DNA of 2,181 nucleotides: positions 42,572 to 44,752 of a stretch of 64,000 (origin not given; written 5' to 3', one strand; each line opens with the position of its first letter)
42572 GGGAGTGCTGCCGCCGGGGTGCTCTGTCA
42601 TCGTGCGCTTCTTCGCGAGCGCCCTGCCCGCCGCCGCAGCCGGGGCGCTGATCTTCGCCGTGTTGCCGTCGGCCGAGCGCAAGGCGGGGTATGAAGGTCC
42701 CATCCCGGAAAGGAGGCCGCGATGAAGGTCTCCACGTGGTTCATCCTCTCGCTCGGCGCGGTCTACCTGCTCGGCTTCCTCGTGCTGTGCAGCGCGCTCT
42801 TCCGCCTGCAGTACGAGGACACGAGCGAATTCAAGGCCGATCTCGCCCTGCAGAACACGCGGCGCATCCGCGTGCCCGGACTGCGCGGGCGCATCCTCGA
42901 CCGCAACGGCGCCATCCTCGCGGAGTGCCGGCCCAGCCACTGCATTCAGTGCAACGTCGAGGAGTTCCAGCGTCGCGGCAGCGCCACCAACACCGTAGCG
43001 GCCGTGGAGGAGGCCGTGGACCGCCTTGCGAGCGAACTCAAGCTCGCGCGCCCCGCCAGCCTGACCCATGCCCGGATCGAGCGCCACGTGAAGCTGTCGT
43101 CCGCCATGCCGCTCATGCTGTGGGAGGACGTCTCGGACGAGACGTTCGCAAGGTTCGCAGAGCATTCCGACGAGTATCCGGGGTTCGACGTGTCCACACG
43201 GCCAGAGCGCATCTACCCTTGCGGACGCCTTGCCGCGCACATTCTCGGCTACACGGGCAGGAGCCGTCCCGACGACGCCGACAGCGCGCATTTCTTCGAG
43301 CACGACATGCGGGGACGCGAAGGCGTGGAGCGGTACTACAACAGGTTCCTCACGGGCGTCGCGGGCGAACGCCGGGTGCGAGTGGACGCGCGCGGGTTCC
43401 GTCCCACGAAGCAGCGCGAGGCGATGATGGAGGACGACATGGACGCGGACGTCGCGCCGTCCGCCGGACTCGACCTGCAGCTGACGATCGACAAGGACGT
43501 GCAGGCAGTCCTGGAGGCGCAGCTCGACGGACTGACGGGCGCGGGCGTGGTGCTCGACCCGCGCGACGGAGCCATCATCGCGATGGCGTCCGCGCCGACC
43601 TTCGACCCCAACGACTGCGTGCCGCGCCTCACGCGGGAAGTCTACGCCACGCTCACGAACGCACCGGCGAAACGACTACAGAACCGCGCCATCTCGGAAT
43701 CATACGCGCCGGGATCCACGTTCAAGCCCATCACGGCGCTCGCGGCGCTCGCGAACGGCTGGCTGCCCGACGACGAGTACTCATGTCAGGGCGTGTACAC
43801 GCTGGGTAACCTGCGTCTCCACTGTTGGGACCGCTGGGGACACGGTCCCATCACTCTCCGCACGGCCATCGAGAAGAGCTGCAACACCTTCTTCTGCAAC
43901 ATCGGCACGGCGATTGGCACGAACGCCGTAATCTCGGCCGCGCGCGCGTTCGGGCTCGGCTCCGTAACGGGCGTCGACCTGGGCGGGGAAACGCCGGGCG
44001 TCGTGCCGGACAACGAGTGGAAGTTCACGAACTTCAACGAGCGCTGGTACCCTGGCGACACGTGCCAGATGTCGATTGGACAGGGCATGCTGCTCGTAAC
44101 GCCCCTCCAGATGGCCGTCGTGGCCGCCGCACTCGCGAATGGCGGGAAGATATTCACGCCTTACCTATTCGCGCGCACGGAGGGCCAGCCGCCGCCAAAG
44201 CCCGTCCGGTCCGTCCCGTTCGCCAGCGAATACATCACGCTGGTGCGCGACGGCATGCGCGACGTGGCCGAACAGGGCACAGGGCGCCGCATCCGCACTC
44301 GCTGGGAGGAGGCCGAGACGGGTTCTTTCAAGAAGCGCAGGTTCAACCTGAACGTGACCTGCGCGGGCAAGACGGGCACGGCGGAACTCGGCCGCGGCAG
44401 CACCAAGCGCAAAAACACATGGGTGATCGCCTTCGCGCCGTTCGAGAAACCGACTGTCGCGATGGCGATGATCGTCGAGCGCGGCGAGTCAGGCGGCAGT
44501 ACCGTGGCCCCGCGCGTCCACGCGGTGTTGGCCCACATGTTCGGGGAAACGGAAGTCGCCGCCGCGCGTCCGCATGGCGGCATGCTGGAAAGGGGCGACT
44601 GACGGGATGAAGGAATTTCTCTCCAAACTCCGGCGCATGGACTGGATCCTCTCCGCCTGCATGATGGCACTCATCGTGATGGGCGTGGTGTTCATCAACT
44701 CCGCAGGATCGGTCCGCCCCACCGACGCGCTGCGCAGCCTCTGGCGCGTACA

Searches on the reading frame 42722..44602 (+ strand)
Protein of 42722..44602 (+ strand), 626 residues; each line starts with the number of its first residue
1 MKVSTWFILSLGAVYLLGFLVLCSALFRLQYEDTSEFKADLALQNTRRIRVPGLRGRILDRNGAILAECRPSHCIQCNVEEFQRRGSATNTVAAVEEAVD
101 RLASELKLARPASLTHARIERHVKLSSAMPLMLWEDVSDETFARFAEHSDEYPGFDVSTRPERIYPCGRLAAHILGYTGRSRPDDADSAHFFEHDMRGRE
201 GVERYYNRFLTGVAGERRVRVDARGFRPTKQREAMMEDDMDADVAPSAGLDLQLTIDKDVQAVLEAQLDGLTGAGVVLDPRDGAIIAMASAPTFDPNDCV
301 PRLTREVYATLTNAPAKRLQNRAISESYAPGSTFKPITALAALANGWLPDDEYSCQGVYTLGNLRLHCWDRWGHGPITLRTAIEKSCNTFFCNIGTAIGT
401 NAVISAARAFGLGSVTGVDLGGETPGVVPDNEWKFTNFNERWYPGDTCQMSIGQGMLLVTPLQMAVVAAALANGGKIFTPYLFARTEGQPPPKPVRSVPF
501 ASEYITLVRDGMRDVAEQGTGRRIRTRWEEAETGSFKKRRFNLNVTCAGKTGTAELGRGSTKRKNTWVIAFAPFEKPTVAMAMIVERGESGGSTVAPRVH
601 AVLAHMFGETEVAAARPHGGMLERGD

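Call 73: search_protein_families(library=pfam, proteins=[window:42722-44602:+], max_evalue=0.0001)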
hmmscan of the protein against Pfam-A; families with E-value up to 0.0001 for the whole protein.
window:42722-44602:+ (626 aa): 2 families
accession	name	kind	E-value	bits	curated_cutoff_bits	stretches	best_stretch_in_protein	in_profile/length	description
PF00905.27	Transpeptidase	-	1.5e-65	221.8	22.1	1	273-602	1-297/299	Penicillin binding protein transpeptidase domain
PF03717.20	PBP_dimer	-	7.9e-31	108.3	24.4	1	51-225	2-173/180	Penicillin-binding Protein dimerisation domain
